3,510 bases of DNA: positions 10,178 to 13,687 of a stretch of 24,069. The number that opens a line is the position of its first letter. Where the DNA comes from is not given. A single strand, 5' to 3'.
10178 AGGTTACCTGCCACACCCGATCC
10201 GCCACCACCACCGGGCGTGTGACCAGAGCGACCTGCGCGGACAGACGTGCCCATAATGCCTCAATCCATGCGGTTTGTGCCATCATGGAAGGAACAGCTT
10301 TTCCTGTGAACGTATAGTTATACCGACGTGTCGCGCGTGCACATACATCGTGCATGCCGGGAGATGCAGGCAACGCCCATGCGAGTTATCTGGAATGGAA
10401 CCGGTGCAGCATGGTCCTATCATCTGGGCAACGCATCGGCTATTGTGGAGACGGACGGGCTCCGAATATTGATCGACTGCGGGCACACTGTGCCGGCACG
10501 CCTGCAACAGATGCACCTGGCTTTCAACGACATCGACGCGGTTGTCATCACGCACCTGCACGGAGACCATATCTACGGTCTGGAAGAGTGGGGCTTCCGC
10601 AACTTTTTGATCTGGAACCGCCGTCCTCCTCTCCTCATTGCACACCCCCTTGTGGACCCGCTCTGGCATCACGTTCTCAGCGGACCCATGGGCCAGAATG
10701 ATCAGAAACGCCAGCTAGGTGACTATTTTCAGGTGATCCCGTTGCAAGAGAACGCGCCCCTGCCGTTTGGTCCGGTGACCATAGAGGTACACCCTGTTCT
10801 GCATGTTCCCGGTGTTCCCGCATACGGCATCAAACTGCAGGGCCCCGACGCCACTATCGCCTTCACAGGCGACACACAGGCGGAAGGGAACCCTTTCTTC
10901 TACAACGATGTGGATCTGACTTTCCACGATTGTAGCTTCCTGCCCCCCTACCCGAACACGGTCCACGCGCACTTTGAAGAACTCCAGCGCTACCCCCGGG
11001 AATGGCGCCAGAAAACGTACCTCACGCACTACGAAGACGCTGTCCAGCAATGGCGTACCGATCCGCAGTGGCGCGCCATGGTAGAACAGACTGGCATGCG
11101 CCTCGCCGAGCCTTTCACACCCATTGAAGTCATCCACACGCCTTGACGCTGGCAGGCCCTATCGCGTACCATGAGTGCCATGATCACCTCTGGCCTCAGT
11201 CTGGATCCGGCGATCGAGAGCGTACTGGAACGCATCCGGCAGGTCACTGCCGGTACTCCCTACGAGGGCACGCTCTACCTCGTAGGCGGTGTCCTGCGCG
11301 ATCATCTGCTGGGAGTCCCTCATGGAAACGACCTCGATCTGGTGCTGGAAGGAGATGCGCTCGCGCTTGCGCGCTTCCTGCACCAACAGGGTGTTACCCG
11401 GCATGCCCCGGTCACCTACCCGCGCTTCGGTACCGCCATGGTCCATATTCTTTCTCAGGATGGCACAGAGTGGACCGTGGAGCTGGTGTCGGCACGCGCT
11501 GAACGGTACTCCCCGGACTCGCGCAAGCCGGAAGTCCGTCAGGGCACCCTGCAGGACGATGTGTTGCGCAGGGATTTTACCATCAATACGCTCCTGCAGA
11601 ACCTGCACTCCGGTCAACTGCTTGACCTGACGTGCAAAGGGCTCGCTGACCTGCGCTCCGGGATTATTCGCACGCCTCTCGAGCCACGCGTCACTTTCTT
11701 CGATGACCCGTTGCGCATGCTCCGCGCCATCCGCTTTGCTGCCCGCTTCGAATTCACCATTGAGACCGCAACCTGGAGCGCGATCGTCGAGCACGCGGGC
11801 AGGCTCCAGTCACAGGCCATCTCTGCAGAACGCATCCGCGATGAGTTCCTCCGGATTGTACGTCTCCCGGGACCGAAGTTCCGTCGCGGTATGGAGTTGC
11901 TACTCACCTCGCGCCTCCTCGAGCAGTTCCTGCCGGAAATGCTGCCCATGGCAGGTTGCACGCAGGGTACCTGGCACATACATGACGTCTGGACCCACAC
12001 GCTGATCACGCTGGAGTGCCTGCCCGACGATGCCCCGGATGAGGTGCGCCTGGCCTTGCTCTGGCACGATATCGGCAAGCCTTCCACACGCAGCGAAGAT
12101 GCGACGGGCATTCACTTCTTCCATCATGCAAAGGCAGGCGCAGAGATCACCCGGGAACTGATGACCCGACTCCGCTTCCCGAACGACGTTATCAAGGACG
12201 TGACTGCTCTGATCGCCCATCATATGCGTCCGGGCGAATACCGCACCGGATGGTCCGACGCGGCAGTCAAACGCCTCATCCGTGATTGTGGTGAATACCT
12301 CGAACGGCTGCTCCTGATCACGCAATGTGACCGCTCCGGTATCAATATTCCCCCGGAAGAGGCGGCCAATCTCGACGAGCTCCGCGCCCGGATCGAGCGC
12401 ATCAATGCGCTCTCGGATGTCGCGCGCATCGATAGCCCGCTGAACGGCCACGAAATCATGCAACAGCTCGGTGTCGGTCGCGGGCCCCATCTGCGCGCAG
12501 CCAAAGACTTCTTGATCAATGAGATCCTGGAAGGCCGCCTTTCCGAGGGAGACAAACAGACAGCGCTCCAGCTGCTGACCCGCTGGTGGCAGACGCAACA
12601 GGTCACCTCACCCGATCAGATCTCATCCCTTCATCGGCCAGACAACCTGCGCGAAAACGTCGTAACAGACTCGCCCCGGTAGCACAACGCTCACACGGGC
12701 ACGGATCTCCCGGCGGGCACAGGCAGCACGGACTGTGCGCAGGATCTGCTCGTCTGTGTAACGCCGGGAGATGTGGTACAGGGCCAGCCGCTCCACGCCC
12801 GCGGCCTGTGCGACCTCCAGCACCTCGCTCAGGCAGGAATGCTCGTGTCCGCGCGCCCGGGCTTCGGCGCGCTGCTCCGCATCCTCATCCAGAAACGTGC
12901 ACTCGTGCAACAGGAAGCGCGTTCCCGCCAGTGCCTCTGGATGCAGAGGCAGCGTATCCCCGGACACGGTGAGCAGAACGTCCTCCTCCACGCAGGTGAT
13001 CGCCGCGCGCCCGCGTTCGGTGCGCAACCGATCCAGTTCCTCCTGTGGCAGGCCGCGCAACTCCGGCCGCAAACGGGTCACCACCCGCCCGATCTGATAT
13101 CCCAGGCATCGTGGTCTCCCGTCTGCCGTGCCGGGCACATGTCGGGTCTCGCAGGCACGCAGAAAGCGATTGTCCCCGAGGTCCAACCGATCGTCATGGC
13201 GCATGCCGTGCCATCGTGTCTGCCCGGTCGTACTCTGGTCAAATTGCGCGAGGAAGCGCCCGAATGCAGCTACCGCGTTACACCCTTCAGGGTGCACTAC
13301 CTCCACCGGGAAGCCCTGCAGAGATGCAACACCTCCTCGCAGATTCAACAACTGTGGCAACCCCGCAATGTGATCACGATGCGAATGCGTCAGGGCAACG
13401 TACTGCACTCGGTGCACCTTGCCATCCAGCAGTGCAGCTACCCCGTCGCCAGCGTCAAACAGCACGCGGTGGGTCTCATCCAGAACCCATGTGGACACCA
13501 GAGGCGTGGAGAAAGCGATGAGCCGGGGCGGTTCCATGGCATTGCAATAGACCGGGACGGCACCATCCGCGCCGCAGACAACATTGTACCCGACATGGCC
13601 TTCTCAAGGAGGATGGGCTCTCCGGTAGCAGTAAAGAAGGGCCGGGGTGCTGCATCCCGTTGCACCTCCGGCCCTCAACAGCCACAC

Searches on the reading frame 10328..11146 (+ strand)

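Call 10: search_protein_families(library=pfam, proteins=[window:10328-11146:+], max_evalue=0.001)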
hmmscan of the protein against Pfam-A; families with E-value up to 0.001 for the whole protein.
window:10328-11146:+ (272 aa): 3 families
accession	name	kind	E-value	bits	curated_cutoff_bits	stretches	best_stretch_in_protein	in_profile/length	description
PF23023.1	Anti-Pycsar_Apyc1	-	1.3e-28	100.6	50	1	22-243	7-229/250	Anti-Pycsar protein Apyc1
PF12706.13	Lactamase_B_2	-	8.1e-16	58.7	27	1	46-234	2-199/200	Beta-lactamase superfamily domain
PF00753.33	Lactamase_B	-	1.5e-12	48.3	22.7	1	37-194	8-161/196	Metallo-beta-lactamase superfamily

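Call 53: search_protein_families(library=ncbifam, proteins=[window:10328-11146:+], max_evalue=0.00001)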
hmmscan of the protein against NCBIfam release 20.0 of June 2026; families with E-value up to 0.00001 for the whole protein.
window:10328-11146:+ (272 aa): 11 families
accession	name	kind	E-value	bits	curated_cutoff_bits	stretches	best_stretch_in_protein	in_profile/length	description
TIGR02651.1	RNase_Z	equivalog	1.5e-15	57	292.95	1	24-86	6-69/302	ribonuclease Z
NF000801.0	PRK00055.1-3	equivalog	9e-15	54.5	252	1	19-104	3-88/307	ribonuclease Z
NF002553.0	PRK02113.1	equivalog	3.3e-11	43.1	386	1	36-87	36-85/252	MBL fold metallo-hydrolase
NF041257.1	GntH_guanitoxin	equivalog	1.4e-10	40.6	333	1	12-87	7-86/374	guanitoxin biosynthesis MBL fold metallo-hydrolase GntH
NF041851.1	cyc_nuc_deg_phdiest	equivalog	8e-10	38.5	400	1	45-185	30-166/253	cyclic nucleotide-degrading phosphodiesterase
NF000806.0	PRK00055.2-4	equivalog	2.8e-09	36.6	363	1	35-85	20-70/280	ribonuclease Z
NF038231.1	MBL_Geo_Pelo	equivalog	6.9e-08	32.4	360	1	35-99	34-94/250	GPMC system MBL fold metallohydrolase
TIGR03307.1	PhnP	equivalog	1.5e-07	31.1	272.25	0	35-88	37-88/249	phosphonate metabolism protein PhnP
TIGR03675.1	arCOG00543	equivalog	5.5e-07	28.2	580.2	1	31-82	184-242/631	beta-CASP ribonuclease aCPSF1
NF047979.1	lactonase_AidB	equivalog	2.3e-06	27.1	360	0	52-86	78-111/271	AidB family quorum-quenching N-acyl homoserine lactonase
NF047919.1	lactonase_YtnP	equivalog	2.6e-06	26.9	425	1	54-88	85-119/274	YtnP family quorum-quenching lactonase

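Call 75: search_protein_families(library=padloc, proteins=[window:10328-11146:+], max_evalue=0.00001)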
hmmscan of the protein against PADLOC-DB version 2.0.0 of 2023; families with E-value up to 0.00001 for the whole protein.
window:10328-11146:+ (272 aa): 0 families

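Call 76: search_protein_families(library=phrogs, proteins=[window:10328-11146:+], max_evalue=0.00001)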
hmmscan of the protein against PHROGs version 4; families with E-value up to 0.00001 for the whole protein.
window:10328-11146:+ (272 aa): 1 family
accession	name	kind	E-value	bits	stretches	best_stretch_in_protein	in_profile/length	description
phrog_392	-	other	5.5e-19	69.8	1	31-220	19-202/348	metal-dependent hydrolase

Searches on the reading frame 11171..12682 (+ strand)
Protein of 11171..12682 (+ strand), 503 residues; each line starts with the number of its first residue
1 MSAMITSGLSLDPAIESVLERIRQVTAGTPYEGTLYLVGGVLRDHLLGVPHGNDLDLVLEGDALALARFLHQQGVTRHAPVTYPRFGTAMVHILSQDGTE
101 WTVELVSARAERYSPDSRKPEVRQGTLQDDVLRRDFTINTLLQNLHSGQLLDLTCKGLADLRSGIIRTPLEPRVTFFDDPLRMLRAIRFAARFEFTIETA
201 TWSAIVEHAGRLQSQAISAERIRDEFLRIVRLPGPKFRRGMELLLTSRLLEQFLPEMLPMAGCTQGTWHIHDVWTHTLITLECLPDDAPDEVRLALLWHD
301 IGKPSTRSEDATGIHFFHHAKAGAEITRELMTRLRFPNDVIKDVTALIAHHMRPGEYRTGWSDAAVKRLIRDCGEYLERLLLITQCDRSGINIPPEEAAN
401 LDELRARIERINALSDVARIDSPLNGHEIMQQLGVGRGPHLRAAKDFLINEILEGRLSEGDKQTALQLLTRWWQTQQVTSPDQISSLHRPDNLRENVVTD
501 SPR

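Call 11: search_protein_families(library=pfam, proteins=[window:11171-12682:+], max_evalue=0.001)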
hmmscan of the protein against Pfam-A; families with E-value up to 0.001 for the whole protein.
window:11171-12682:+ (503 aa): 3 families
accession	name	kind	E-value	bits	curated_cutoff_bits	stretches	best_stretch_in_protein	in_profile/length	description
PF01743.26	PolyA_pol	-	2.5e-22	80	23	1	35-167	1-126/126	Poly A polymerase head domain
PF12627.12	PolyA_pol_RNAbd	-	3.1e-12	46.5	22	1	195-257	2-60/64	Probable RNA and SrmB- binding site of polymerase A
PF01966.28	HD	-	4.1e-09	37.2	22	1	286-358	21-92/116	HD domain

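Call 53: search_protein_families(library=ncbifam, proteins=[window:11171-12682:+], max_evalue=0.00001)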
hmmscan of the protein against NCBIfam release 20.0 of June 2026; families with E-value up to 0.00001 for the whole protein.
window:11171-12682:+ (503 aa): 13 families
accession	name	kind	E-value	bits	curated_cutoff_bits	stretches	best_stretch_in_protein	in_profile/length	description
TIGR02692.1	tRNA_CCA_actino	equivalog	5.3e-87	292.4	438.8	1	34-474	29-466/466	CCA tRNA nucleotidyltransferase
NF008137.0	PRK10885.1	equivalog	1.7e-34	119.3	451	1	35-437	3-396/409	multifunctional CCA addition/repair protein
NF009814.0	PRK13299.1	equivalog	7.8e-31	107.5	290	1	36-257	24-228/396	CCA tRNA nucleotidyltransferase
TIGR01942.1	pcnB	subfamily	4.1e-26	91.8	305.65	1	27-257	28-241/425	polynucleotide adenylyltransferase PcnB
NF041569.1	A-tRNAntase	equivalog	4.9e-23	81.3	1440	1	27-231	474-671/880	A-adding tRNA nucleotidyltransferase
NF008634.1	PRK11623.1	equivalog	3.2e-21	75.4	702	1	35-230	63-258/469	polynucleotide adenylyltransferase PcnB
NF009813.0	PRK13298.1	equivalog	2.3e-18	66.3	606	1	35-350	3-306/417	tRNA CCA-pyrophosphorylase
NF009812.0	PRK13297.1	equivalog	8.2e-14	51.5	624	1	35-230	14-194/364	tRNA CCA-pyrophosphorylase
TIGR01693.1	UTase_glnD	equivalog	2.8e-10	39.1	519.4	1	174-352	330-518/850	[protein-PII] uridylyltransferase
NF009811.0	PRK13296.1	equivalog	5.3e-10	38.7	469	1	35-234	3-189/360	CCA tRNA nucleotidyltransferase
TIGR00277.1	HDIG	domain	2.7e-08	33.5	27.6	1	291-343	29-81/84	HDIG domain-containing metalloprotein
NF002895.0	PRK03381.1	equivalog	4.3e-07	28.4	631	1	178-352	329-496/782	[protein-PII] uridylyltransferase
NF001265.0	PRK00227.1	equivalog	3e-06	25.7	799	1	177-352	288-455/693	[protein-PII] uridylyltransferase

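Call 75: search_protein_families(library=padloc, proteins=[window:11171-12682:+], max_evalue=0.00001)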
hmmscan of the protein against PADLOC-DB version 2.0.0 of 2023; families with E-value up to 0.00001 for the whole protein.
window:11171-12682:+ (503 aa): 1 family
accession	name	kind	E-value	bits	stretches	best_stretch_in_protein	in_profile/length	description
PDLC01254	Cas3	-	9.2e-06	24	0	282-364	25-101/164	CAS-I; effector_G3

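Call 76: search_protein_families(library=phrogs, proteins=[window:11171-12682:+], max_evalue=0.00001)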
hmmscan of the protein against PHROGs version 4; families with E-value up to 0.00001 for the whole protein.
window:11171-12682:+ (503 aa): 2 families
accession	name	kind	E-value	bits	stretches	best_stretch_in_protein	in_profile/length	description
phrog_2244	-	DNA, RNA and nucleotide metabolism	8.7e-54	184.5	1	35-415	5-357/392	tRNA nucleotidyltransferase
phrog_24229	-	DNA, RNA and nucleotide metabolism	1.6e-27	97.6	1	34-229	5-204/245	tRNA nucleotidyltransferase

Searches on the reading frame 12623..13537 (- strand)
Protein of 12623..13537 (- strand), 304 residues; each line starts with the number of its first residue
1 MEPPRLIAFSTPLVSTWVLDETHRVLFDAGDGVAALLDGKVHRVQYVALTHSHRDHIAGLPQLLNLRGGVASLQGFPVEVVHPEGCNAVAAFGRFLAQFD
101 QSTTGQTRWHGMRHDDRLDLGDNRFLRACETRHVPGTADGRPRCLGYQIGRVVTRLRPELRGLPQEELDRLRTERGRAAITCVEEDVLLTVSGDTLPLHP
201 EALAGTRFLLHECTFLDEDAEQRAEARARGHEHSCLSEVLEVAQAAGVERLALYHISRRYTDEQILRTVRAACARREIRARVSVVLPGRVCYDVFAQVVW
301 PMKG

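Call 11: search_protein_families(library=pfam, proteins=[window:12623-13537:-], max_evalue=0.001)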
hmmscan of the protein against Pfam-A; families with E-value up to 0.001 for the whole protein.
window:12623-13537:- (304 aa): 2 families
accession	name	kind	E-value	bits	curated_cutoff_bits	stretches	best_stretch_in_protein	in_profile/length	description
PF12706.13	Lactamase_B_2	-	5.2e-14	52.8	27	1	23-150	1-131/200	Beta-lactamase superfamily domain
PF00753.33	Lactamase_B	-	1.1e-05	25.9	22.7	1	15-67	7-67/196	Metallo-beta-lactamase superfamily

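Call 32: find_related_loci(query=window:12626-13537:-, collection=genome_contigs, flank=10000)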
Query window:12626-13537:- (304 aa) in genome_contigs; peptide patterns used: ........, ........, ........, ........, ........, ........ (x = any residue, [..] = any of these).
45 stretches matched a pattern; 14 encode a relative of the query (tblastn E <= 1e-3); 14 distinct loci.
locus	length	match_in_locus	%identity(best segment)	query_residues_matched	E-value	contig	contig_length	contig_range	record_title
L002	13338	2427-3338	67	1-304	3e-140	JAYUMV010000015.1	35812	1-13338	MAG: Chthonomonadaceae bacterium isolate GFS_9681 GFS_9681_14, whole genome shotgun sequence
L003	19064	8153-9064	67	1-304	9e-139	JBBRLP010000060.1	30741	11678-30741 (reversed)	MAG: Chthonomonadales bacterium isolate La1_maxbin2.052 LA1C_X2.052_k141_3290329L_30741_cov_21.0242, whole genome shotgu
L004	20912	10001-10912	69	1-304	2e-138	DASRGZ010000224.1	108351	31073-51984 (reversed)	MAG TPA_asm: Chthonomonadaceae bacterium isolate SMAG_U10071 k141_2468230, whole genome shotgun sequence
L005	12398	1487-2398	67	1-304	2e-134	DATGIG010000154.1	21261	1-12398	MAG TPA_asm: Chthonomonadaceae bacterium isolate SMAG_U9801 k141_1462298, whole genome shotgun sequence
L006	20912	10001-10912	66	1-304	5e-134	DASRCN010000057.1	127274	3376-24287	MAG TPA_asm: Chthonomonadaceae bacterium isolate SMAG_U9954 k141_76161, whole genome shotgun sequence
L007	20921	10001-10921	63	1-304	3e-131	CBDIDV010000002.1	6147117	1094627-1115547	MAG: Chthonomonadaceae bacterium isolate 49279074-25be-4485-8097-0148cf5cea14 genome assembly, contig: contig_2, whole g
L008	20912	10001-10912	64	1-304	2e-131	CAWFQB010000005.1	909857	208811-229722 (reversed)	MAG: uncultured Chthonomonadaceae bacterium isolate MFD04580.bin.2.50 genome assembly, contig: contig_14444, whole genom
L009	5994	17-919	62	1-300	8e-128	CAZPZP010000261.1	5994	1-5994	MAG TPA_asm: uncultured Chthonomonadaceae bacterium isolate SRP128246_co1_482 genome assembly, contig: NODE_36788_length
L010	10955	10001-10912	59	1-304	7e-123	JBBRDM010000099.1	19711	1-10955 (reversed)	MAG: Chthonomonadales bacterium isolate Co_metawrap_2451 Cmw_2451_k141_4119616_length_19711_cov_8.0000, whole genome sho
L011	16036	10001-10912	61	1-304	4e-125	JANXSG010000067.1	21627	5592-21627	MAG: Chthonomonadaceae bacterium isolate 336R_metabat_9 336R_k141_309951, whole genome shotgun sequence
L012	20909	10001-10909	64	1-303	7e-134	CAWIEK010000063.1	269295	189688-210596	MAG: uncultured Chthonomonadaceae bacterium isolate MFD04580.bin.1.91 genome assembly, contig: contig_8421, whole genome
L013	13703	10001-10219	41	189-266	7e-11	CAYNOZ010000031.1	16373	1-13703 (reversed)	MAG TPA_asm: uncultured Thermococci archaeon isolate ERP127260_co1_100 genome assembly, contig: NODE_1536_length_16373_c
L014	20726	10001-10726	30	26-263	2e-7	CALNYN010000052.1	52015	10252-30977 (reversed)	MAG: uncultured Gemmatimonadota bacterium isolate LOGT_bin.0093 genome assembly, contig: contig_92958, whole genome shot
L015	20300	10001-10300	31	150-255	9e-5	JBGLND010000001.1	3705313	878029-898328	MAG: Promethearchaeota archaeon isolate PPR_0005 scaffold_51858, whole genome shotgun sequence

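Call 53: search_protein_families(library=ncbifam, proteins=[window:12623-13537:-], max_evalue=0.00001)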
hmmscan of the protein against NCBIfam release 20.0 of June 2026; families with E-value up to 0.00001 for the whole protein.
window:12623-13537:- (304 aa): 8 families
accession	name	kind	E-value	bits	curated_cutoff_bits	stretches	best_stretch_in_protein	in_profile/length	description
TIGR02650.1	RNase_Z_T_toga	equivalog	1e-48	165.9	507.05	1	6-263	2-251/277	ribonuclease Z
TIGR02651.1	RNase_Z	equivalog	2.5e-23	82.6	292.95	1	17-269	22-284/302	ribonuclease Z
NF000801.0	PRK00055.1-3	equivalog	1.5e-17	63.7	252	2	193-266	211-281/307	ribonuclease Z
NF002558.0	PRK02126.1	subfamily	1.6e-17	63.5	315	2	201-279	263-338/345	ribonuclease Z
NF000800.0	PRK00055.1-1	equivalog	8.4e-13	48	398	1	174-270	192-285/305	ribonuclease Z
NF000805.0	PRK00055.2-3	equivalog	1.8e-09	37.3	416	1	205-269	221-280/307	ribonuclease Z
TIGR02649.1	true_RNase_BN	exception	2.2e-09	36.7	563.7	0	189-272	206-289/304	ribonuclease BN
NF041851.1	cyc_nuc_deg_phdiest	equivalog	1.2e-06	28.1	400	0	20-67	27-75/253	cyclic nucleotide-degrading phosphodiesterase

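Call 63: find_homologous_proteins(query=window:12626-13537:-, max_evalue=1e-60)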
Query window:12626-13537:- (304 aa): 156 proteins with E <= 1e-60 among 8000 candidates; the best 120 are listed.
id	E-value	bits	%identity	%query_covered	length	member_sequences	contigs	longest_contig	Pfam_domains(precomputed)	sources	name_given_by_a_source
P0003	4.8e-185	632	91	100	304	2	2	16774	PF12706.14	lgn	-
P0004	7.9e-152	523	77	100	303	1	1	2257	PF12706.14,PF00753.34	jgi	jgi:ribonuclease Z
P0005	3.9e-147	508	74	100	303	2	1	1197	PF12706.14,PF00753.34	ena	-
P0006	2.2e-138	479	70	100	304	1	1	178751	PF12706.14,PF00753.34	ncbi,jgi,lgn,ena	jgi:ribonuclease Z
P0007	1.1e-137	477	68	100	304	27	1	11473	PF12706.14,PF00753.34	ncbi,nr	ncbi:MAG: ribonuclease [Chthonomonadales bacterium]|nr:ribonuclease [Chthonomonadales bacterium]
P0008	2.0e-136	472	69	100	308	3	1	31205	PF12706.14,PF00753.34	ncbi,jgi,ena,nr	ncbi:MAG TPA: MBL fold metallo-hydrolase [Chthonomonadaceae bacterium]|nr:MBL fold metallo-hydrolase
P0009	8.1e-136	470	68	100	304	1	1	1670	PF12706.14,PF00753.34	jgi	jgi:ribonuclease Z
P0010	1.1e-135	470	68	100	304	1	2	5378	PF12706.14,PF00753.34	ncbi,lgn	-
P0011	1.8e-135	469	69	100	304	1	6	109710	PF12706.14,PF00753.34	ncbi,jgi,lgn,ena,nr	ncbi:MAG TPA: MBL fold metallo-hydrolase [Chthonomonadaceae bacterium]|nr:MBL fold metallo-hydrolase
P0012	2.4e-135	469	69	100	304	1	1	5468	PF12706.14,PF00753.34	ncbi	-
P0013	5.6e-135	468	68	100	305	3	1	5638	PF12706.14,PF00753.34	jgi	jgi:ribonuclease Z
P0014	1.2e-134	467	67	100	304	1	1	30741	PF12706.14,PF00753.34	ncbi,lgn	-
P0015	1.8e-134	466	69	100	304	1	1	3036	PF12706.14,PF00753.34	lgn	-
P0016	3.2e-134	465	68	99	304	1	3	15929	PF12706.14,PF00753.34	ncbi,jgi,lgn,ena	jgi:ribonuclease Z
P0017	5.0e-134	465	66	100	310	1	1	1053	PF12706.14,PF00753.34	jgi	jgi:ribonuclease Z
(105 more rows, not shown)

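Call 64: find_encoding_contigs(protein=P0003, flank=10000, max_places=6)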
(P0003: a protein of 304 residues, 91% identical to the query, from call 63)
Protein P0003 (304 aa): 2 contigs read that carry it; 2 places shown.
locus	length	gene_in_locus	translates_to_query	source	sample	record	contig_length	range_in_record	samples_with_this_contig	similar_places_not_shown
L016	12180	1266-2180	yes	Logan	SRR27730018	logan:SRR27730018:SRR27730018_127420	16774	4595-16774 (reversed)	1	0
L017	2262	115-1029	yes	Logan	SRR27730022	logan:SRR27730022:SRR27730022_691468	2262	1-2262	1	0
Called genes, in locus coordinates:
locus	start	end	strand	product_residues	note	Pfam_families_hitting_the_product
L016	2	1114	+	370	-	?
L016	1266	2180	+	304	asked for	PF12706:Lactamase_B_2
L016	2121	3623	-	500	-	PF01743:PolyA_pol, PF12627:PolyA_pol_RNAbd, PF01966:HD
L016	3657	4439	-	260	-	PF23023:Anti-Pycsar_Apyc1, PF00753:Lactamase_B, PF12706:Lactamase_B_2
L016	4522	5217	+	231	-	PF10294:Methyltransf_16, PF13847:Methyltransf_31 (weak)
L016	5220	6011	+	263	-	PF00459:Inositol_P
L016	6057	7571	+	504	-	PF04715:, PF00425:Chorismate_bind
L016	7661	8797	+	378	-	PF12704:MacB_PCD (weak), PF02687:FtsX (weak)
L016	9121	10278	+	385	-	-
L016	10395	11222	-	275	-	PF01713:Smr (weak)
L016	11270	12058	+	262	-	PF00072:Response_reg, PF00486:Trans_reg_C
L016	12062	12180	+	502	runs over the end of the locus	PF08521:2CSK_N (weak), PF00672:HAMP, PF00512:HisKA, PF02518:HATPase_c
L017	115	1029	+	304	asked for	PF12706:Lactamase_B_2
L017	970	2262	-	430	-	?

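Call 65: find_encoding_contigs(protein=P0004, flank=10000, max_places=4)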
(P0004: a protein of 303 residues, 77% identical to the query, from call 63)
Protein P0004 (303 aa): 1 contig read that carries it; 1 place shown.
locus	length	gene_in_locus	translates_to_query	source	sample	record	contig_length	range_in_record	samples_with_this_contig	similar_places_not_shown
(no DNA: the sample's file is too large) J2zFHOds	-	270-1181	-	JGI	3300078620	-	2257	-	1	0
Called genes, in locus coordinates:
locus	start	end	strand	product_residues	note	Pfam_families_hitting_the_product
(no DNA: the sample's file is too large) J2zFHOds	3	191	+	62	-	?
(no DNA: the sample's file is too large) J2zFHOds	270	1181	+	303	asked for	PF00753:Lactamase_B (weak), PF12706:Lactamase_B_2 (weak)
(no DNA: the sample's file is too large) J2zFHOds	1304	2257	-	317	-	?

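Call 66: find_encoding_contigs(protein=P0006, flank=10000, max_places=3)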
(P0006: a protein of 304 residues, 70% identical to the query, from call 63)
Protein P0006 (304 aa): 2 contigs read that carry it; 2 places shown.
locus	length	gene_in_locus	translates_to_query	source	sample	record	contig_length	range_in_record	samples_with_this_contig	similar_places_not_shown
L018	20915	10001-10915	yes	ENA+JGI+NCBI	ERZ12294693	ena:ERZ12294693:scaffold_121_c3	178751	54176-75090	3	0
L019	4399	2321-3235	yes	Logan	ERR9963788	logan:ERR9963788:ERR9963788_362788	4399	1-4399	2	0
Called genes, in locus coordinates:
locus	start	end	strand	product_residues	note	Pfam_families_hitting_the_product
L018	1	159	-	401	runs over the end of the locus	PF12679:ABC2_membrane_2, PF12698:ABC2_membrane_3, PF01061:ABC2_membrane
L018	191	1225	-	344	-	PF00005:ABC_tran, PF13304:AAA_21 (weak)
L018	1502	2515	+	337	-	PF08240:ADH_N, PF00107:ADH_zinc_N, PF13602:ADH_zinc_N_2 (weak)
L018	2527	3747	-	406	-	PF12323:HTH_OrfB_IS605, PF01385:OrfB_IS605, PF07282:Cas12f1-like_TNB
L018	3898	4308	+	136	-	-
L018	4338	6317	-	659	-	PF20581:DUF6785, PF20580:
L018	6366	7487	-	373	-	PF01098:FTSW_RODA_SPOVE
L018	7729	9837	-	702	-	PF00144:Beta-lactamase, PF13810:DUF4185 (weak)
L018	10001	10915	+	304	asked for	PF00753:Lactamase_B (weak), PF12706:Lactamase_B_2 (weak)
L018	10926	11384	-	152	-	PF12802:MarR_2, PF01047:MarR, PF13463:HTH_27 (weak)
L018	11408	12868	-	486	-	PF01743:PolyA_pol, PF12627:PolyA_pol_RNAbd, PF01966:HD (weak)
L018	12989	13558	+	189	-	PF01872:RibD_C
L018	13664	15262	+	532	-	PF11340:DUF3142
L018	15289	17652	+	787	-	PF07719:TPR_2 (faint), PF13174:TPR_6 (faint), PF13525:YfiO (faint)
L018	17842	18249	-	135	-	PF02823:ATP-synt_DE_N, PF00401:ATP-synt_DE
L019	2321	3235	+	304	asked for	PF00753:Lactamase_B (weak), PF12706:Lactamase_B_2 (weak)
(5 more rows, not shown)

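Call 75: search_protein_families(library=padloc, proteins=[window:12623-13537:-], max_evalue=0.00001)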
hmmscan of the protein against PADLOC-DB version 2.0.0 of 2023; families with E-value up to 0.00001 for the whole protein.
window:12623-13537:- (304 aa): 0 families

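Call 76: search_protein_families(library=phrogs, proteins=[window:12623-13537:-], max_evalue=0.00001)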
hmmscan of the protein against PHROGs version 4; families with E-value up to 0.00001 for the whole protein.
window:12623-13537:- (304 aa): 1 family
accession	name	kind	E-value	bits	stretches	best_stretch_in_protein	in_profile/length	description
phrog_392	-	other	5.6e-06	27.1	0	21-64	26-72/348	metal-dependent hydrolase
